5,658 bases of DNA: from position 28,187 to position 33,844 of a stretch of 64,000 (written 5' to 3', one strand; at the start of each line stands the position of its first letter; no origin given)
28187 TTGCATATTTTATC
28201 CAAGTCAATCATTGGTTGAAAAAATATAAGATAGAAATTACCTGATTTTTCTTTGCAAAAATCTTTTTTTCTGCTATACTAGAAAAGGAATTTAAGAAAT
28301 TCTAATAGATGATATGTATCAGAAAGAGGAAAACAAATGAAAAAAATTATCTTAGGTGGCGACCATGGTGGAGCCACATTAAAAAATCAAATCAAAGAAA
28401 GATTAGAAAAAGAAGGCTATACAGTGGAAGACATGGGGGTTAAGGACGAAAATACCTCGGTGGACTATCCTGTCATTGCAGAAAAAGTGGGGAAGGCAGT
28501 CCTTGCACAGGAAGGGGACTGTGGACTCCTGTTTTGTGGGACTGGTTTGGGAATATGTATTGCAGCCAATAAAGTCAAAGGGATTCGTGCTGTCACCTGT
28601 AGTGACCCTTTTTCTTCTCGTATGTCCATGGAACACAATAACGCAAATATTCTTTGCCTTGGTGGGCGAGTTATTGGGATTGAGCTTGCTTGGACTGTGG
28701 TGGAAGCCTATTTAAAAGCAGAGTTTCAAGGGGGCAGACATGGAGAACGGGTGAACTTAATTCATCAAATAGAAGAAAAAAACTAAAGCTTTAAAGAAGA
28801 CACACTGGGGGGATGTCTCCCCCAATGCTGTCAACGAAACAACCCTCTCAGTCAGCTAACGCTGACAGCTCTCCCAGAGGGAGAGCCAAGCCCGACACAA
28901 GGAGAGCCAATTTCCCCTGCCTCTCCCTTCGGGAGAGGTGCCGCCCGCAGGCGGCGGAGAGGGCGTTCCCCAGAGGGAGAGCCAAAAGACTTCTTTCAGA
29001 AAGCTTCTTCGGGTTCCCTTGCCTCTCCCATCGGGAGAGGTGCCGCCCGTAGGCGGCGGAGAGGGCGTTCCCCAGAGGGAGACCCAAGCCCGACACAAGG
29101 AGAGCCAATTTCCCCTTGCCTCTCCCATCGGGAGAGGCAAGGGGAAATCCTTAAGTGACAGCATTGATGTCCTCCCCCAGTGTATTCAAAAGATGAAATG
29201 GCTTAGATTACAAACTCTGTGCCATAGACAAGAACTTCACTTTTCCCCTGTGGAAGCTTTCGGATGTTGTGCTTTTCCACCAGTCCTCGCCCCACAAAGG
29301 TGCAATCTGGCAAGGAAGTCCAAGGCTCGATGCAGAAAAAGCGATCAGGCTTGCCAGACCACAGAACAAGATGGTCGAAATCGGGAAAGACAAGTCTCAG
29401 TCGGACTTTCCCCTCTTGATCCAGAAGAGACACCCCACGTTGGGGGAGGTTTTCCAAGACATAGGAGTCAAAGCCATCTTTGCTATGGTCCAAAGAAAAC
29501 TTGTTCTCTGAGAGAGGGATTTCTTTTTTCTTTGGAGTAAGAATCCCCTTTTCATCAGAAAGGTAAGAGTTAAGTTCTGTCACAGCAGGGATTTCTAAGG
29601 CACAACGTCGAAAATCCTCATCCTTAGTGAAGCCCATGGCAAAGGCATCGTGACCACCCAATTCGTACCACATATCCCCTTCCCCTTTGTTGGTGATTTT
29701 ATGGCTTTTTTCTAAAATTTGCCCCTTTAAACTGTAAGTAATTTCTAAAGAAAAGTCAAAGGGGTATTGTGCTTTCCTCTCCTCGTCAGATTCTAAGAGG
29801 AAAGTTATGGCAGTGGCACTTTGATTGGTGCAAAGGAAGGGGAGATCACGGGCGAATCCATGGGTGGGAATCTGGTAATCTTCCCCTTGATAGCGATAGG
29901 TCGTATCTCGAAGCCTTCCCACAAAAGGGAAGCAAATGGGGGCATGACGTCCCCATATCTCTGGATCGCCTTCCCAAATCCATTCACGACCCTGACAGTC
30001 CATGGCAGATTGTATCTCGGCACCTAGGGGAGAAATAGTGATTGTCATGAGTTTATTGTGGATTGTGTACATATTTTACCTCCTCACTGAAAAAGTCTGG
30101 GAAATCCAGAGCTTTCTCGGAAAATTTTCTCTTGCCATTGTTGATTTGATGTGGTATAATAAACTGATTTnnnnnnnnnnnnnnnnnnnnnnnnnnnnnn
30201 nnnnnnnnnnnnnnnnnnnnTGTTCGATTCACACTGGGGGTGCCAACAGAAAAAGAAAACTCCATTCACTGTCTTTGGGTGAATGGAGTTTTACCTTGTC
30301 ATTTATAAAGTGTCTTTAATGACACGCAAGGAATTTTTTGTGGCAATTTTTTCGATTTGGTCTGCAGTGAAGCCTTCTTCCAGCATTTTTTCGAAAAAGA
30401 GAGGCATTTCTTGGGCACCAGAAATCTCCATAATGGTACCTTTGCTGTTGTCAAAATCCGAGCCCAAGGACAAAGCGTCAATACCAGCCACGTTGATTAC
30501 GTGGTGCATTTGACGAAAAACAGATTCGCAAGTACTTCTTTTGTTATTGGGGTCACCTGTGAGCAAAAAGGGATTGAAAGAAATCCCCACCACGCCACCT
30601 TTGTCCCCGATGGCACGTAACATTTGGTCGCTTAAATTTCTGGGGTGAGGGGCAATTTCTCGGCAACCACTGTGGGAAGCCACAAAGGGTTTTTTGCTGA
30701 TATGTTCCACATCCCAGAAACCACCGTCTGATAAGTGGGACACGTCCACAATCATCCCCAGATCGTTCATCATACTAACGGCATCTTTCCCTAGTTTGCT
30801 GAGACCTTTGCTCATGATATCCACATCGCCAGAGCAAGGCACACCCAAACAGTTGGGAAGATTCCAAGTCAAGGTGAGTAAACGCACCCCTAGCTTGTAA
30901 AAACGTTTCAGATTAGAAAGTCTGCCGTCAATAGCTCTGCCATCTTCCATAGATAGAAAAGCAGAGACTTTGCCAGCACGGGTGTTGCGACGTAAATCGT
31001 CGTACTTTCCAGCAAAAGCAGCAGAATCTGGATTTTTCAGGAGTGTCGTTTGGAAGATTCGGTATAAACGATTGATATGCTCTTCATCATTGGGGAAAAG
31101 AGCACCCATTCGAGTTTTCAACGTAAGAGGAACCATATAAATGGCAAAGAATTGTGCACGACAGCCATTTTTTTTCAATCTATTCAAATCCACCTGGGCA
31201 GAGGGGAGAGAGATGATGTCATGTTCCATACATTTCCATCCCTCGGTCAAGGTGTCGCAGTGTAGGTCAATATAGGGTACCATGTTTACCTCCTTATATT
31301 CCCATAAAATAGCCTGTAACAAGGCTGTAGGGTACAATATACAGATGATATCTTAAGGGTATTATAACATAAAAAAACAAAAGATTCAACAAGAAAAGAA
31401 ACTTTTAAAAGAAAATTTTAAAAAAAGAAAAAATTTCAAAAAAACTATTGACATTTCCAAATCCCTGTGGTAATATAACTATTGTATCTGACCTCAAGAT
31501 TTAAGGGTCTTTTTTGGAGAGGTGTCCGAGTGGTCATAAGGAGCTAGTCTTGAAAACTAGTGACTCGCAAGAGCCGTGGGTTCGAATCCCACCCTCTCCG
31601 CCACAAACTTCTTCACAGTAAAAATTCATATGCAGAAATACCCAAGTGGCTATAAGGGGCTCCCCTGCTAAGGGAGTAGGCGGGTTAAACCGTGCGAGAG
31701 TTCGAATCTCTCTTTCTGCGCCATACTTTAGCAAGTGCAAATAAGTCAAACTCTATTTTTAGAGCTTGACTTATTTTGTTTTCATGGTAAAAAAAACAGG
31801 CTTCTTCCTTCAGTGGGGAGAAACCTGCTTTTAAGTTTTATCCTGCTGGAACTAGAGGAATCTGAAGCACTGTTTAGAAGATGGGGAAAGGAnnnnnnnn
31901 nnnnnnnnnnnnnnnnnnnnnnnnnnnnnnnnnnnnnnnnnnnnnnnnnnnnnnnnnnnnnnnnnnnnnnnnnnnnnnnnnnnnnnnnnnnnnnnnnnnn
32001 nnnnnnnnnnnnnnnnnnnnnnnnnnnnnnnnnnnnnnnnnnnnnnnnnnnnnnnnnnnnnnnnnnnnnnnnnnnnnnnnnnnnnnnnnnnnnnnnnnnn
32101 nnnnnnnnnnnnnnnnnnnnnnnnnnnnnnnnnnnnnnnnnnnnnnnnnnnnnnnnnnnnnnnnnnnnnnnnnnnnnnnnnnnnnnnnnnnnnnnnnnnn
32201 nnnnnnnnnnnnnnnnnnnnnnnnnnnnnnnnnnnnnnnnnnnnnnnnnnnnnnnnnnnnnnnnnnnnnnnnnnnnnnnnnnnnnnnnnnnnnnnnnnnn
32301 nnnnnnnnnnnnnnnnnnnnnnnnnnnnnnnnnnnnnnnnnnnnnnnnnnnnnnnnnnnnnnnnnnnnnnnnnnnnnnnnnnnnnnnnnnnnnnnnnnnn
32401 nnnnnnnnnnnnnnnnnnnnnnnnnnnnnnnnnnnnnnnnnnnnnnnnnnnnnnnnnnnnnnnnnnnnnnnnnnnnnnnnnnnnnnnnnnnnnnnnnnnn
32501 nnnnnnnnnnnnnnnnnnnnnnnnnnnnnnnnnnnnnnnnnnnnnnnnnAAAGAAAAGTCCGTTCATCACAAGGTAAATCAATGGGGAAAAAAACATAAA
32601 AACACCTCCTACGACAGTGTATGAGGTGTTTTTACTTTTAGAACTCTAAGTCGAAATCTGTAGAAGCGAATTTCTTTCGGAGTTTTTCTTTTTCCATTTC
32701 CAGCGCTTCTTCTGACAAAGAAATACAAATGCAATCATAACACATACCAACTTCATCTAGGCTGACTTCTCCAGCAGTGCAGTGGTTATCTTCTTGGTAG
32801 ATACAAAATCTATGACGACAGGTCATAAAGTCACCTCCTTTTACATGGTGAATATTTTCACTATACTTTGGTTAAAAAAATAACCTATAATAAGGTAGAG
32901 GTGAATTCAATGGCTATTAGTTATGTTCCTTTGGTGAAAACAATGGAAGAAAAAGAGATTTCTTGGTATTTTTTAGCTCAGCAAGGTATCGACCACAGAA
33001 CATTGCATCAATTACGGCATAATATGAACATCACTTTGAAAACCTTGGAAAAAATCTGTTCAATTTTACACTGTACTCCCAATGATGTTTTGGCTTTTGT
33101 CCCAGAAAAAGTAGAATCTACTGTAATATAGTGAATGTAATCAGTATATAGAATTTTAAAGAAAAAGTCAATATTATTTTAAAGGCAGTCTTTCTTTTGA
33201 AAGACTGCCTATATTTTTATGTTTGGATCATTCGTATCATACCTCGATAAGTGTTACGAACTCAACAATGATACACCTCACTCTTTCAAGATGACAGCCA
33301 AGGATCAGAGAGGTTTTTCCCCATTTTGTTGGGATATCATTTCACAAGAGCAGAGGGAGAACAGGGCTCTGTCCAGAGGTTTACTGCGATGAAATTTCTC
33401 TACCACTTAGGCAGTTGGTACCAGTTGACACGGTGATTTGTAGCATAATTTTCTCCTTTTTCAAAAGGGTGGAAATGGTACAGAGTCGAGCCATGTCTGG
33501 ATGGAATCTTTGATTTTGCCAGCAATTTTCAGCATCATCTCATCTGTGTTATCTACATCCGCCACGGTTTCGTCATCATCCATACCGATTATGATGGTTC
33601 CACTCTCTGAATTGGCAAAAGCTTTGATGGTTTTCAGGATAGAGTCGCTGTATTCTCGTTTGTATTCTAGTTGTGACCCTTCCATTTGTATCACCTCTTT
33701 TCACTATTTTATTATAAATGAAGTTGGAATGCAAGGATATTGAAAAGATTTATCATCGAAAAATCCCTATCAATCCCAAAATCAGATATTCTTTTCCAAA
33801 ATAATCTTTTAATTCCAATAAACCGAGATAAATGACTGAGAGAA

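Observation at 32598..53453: About 19 kb of accessory cargo bracketed by mirror-image gene modules (long-range inverted repeats)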

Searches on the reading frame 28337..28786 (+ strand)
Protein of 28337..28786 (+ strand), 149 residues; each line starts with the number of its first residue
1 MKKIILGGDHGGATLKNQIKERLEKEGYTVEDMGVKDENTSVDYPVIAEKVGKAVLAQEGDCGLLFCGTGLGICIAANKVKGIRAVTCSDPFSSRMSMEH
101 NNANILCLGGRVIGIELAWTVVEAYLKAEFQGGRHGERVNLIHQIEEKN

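Call 84: search_protein_families(library=pfam, proteins=[window:28337-28786:+], max_evalue=0.001)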
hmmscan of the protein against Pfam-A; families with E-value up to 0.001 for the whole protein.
window:28337-28786:+ (149 aa): 1 family
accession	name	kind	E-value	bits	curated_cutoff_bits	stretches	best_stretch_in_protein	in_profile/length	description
PF02502.23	LacAB_rpiB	-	3e-54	183.2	24.7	1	4-142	1-138/138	Ribose/Galactose Isomerase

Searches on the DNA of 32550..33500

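Call 51: search_rna_families(source=window, start=32550, end=33500, threshold=evalue, max_evalue=5)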
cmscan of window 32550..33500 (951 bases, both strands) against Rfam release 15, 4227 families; matches with E-value up to 5: 13.
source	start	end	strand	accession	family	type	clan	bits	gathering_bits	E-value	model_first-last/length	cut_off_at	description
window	33166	33227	+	RF01814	rhtB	Gene; sRNA;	-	30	55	0.0042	1-83/83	no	rhtB sRNA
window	32594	32725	-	RF00515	PyrR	Cis-reg;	-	25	54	0.51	1-115/115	no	PyrR binding site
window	32574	32631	+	RF02844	RefA9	Gene; antisense;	-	20.6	49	1.9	1-64/64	no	Enterococcus sRNA A9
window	33148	33233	+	RF00397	SNORA14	Gene; snRNA; snoRNA; HACA-box;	-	20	36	0.44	1-135/135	no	Small nucleolar RNA SNORA14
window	32874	32981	-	RF00616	LhrC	Gene; sRNA;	CL00114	19.4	110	4.1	1-111/111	no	Listeria LhrC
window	33154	33203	+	RF03474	mir-4766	Gene; miRNA;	-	18.4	72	1.4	1-56/56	no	mir-4766 microRNA precursor family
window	33177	33241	-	RF02618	SSRC34_2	Gene; sRNA;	-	17.9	48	4.5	1-125/125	no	Streptococcus sRNA 34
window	33159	33210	+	RF02677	NsiR4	Gene; sRNA;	-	16.9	40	0.59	1-65/65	no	Nitrogen stress-induced RNA 4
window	32843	32893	+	RF02060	STnc410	Gene; sRNA;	-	16.6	50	0.64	1-158/158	no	Enterobacterial sRNA STnc410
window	32999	33109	+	RF02114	FAM13A-AS1_1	Gene; lncRNA;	-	16.3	70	4.4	1-118/118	no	FAM13A antisense RNA 1 conserved region 1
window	32879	32946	-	RF02701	PsrR1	Gene; sRNA;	-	15.8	42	4.9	1-79/79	no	Photosynthesis regulatory RNA1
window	33171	33224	+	RF00645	MIR169_2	Gene; miRNA;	CL00098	14.2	50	2.5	1-118/118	no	MIR169_2 microRNA precursor family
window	33168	33327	-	RF04191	Hairpin-meta2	Gene; ribozyme;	-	10.1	210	2.3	1-258/258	no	Hairpin ribozyme 2 from viruses-like metatranscriptomes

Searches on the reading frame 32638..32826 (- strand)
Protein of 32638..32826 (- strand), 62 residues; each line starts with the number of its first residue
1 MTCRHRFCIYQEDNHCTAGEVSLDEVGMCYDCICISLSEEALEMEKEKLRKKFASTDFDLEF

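Call 8: search_protein_families(library=pfam, proteins=[window:32638-32826:-], max_evalue=0.01)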
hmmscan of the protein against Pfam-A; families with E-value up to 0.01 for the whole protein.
window:32638-32826:- (62 aa): 0 families

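Call 14: search_dna_similar(query=window:32641-32826:-, collection=phages, mode=protein, max_evalue=0.001)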
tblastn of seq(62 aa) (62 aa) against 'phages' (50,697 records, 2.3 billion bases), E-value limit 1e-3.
No match.

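Call 15: find_homologous_proteins(query=window:32641-32826:-, max_evalue=0.001)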
Query seq(62 aa) (62 aa): 2 proteins with E <= 0.001 among 2 candidates.
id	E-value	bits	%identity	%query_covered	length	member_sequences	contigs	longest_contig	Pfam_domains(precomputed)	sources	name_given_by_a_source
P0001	3.1e-35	136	100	100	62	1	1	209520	-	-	-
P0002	2.1e-10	58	96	45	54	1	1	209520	-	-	-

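Call 29: search_protein_families(library=ncbifam, proteins=[window:32638-32826:-], max_evalue=0.1)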
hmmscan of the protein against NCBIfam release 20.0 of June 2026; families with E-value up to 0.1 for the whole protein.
window:32638-32826:- (62 aa): 0 families

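Call 30: search_protein_families(library=phrogs, proteins=[window:32638-32826:-], max_evalue=0.1)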
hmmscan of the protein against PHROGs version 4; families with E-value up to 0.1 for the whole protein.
window:32638-32826:- (62 aa): 1 family
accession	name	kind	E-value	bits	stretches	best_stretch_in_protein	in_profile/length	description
phrog_16309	-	unknown function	0.085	13.2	1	6-38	150-183/216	-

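Call 39: search_protein_representatives(protein=window:32638-32826:-)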
Query: 62 residues. Proteins with E-value up to 0.001 (for the whole library): 213; up to 1e-10: 3; up to 1e-30: 1. The best 150 are listed.
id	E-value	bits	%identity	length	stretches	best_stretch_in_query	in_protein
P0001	9.9e-36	135.8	100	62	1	1-62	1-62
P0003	1.3e-11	60.0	49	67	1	1-55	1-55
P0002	6.7e-11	57.8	79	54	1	1-34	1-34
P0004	1.3e-10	56.9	47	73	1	3-57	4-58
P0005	4.1e-10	55.3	47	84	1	1-60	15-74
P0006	4.9e-10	55.1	45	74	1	2-56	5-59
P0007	1.8e-09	53.3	39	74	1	1-59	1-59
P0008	2.8e-09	52.7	45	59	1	1-53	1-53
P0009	7.2e-09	51.4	44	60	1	1-57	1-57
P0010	1.1e-08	50.8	43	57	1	1-53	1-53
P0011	1.2e-08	50.7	40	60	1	1-58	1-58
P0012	1.3e-08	50.6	41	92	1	1-54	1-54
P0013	1.7e-08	50.2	44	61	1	3-57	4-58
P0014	2.1e-08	49.9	47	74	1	1-59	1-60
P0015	2.7e-08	49.6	45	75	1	1-55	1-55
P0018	5.7e-08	48.6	43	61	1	2-59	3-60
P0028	3.5e-07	46.1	42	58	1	1-57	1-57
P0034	6.1e-07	45.4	45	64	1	1-56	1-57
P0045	1.9e-06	43.8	39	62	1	1-56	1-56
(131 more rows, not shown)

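Call 41: list_cluster_members(proteins=[P0003, P0004, P0006, P0008, P0010, P0014, P0018, P0028, P0034, P0045])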
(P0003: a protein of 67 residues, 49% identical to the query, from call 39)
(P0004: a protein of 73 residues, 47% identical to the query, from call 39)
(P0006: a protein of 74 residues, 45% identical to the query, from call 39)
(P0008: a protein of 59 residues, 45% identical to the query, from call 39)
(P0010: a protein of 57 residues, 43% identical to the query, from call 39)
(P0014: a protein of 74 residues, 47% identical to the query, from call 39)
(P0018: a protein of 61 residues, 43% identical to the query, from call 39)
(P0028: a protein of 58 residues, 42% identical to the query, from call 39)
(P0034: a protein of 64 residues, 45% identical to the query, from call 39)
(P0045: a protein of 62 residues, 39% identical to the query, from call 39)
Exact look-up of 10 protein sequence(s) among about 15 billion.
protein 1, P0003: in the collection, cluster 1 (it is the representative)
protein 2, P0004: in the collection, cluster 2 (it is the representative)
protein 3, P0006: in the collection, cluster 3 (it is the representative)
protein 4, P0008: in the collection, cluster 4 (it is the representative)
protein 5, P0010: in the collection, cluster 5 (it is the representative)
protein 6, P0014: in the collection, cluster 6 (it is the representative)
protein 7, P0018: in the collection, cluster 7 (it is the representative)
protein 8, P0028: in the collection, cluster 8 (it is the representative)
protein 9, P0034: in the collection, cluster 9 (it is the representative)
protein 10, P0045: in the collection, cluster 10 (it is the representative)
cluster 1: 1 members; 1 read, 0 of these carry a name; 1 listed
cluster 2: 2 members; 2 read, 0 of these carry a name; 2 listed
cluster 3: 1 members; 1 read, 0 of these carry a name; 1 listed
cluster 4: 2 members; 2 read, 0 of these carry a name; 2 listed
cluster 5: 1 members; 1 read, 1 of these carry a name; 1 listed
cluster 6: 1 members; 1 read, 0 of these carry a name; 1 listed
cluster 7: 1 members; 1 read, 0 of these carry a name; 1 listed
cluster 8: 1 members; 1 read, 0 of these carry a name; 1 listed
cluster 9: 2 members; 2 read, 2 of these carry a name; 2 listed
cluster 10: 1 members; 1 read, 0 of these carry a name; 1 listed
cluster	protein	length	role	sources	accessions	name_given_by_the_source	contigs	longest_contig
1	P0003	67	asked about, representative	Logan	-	-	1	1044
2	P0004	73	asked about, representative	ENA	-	-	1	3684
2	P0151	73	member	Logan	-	-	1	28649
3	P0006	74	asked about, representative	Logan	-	-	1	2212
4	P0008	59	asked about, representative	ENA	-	-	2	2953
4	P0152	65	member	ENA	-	-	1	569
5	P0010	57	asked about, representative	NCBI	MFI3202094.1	MAG: hypothetical protein R3Y54_11355 [Eubacteriales bacterium]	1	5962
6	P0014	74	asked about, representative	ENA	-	-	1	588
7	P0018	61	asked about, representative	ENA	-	-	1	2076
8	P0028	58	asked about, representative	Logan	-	-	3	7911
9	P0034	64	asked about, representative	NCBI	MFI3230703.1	MAG: hypothetical protein R3Y29_04040 [bacterium]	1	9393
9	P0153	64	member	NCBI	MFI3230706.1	MAG: hypothetical protein R3Y29_04055 [bacterium]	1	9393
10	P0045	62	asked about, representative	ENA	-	-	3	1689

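Call 42: search_solved_structures(query=A2, max_evalue=1)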
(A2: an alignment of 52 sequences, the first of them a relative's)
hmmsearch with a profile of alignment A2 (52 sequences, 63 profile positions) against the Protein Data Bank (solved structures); distinct sequences matched with E-value up to 1: 1.
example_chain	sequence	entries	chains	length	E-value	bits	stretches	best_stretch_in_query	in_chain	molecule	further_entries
2ncl_A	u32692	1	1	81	0.99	12.6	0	24-57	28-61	BolA-like protein 3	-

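Call 55: find_related_loci(query=P0001, collection=genome_contigs, flank=8000)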
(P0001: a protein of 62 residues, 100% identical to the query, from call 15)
Query P0001 (62 aa) in genome_contigs; peptide patterns used: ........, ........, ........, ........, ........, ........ (x = any residue, [..] = any of these).
178 stretches matched a pattern, but none encodes a relative of the query by tblastn (E <= 1e-3).

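Call 70: predict_structure(alignment_id=A2)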
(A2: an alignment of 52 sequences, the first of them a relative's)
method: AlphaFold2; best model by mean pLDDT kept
length: 62 residues; sequences in the alignment: 52
mean_pLDDT: 74.9   pTM: 0.38
mean pLDDT of the five models: 74.9, 71.0, 71.0, 69.2, 68.0
residues with pLDDT >= 90: 6; 70-90: 38; 50-70: 16; < 50: 2
segments of 3 or more residues with pLDDT < 50: none
pLDDT, mean of each block of 10 residues (from residue 1): 73 73 71 79 89 69 47
secondary structure, 60 per line:
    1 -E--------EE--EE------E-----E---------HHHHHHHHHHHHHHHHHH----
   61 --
elements in order: H39-56

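Call 74: fold_search(model_id=the predicted structure, library=pdb)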
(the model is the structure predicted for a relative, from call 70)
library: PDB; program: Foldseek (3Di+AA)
matches with E <= 10: 1; with E <= 0.001: 0
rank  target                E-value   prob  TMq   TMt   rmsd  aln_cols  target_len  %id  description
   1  6hn5_F                8.0e+00  0.06  0.29  0.07   8.2        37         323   30  Leucine-zippered human insulin receptor ectodomain with single bound insulin - "upper" membrane-distal part (released 2018-11-21)

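Call 85: search_protein_families(library=padloc, proteins=[window:32638-32826:-], max_evalue=0.001)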
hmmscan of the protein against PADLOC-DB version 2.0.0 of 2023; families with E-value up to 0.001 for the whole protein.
window:32638-32826:- (62 aa): 0 families

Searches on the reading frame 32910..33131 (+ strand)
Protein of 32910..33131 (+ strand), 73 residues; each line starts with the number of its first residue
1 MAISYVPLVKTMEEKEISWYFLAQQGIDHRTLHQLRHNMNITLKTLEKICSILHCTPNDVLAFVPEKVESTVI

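Call 8: search_protein_families(library=pfam, proteins=[window:32910-33131:+], max_evalue=0.01)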
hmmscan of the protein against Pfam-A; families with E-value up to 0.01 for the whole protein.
window:32910-33131:+ (73 aa): 1 family
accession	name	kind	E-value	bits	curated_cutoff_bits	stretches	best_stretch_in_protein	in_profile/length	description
PF13443.12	HTH_26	-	6.8e-12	45.9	22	1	10-66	4-63/63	Cro/C1-type HTH DNA-binding domain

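Call 29: search_protein_families(library=ncbifam, proteins=[window:32910-33131:+], max_evalue=0.1)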
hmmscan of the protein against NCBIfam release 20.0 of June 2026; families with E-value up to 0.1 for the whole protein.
window:32910-33131:+ (73 aa): 1 family
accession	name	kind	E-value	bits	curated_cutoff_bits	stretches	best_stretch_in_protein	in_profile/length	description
NF000090.1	trans_reg_VanU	equivalog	0.00031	20.9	150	1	1-67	1-68/75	glycopeptide resistance transcriptional regulator VanU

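Call 30: search_protein_families(library=phrogs, proteins=[window:32910-33131:+], max_evalue=0.1)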
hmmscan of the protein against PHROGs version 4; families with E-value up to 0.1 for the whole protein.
window:32910-33131:+ (73 aa): 4 families
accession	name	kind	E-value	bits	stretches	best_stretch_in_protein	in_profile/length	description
phrog_3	-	transcription regulation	0.0012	19.6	1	8-66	93-153/430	transcriptional repressor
phrog_24334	-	unknown function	0.0014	19.7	1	35-63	35-65/190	-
phrog_5065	-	unknown function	0.0022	19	1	25-54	16-47/53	-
phrog_7241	-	transcription regulation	0.074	14.1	1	24-60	83-120/122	transcriptional regulator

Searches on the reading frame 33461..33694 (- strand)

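Call 8: search_protein_families(library=pfam, proteins=[window:33461-33694:-], max_evalue=0.01)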
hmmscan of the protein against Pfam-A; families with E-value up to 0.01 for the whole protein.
window:33461-33694:- (77 aa): 1 family
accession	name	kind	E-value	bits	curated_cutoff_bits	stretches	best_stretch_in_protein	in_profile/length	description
PF04326.19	SLFN_AlbA_2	-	6.1e-12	46.5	25.3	1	5-72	1-78/118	Schlafen, AlbA_2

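Call 85: search_protein_families(library=padloc, proteins=[window:33461-33694:-], max_evalue=0.001)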
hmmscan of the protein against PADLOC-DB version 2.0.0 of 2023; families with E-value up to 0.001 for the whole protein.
window:33461-33694:- (77 aa): 0 families
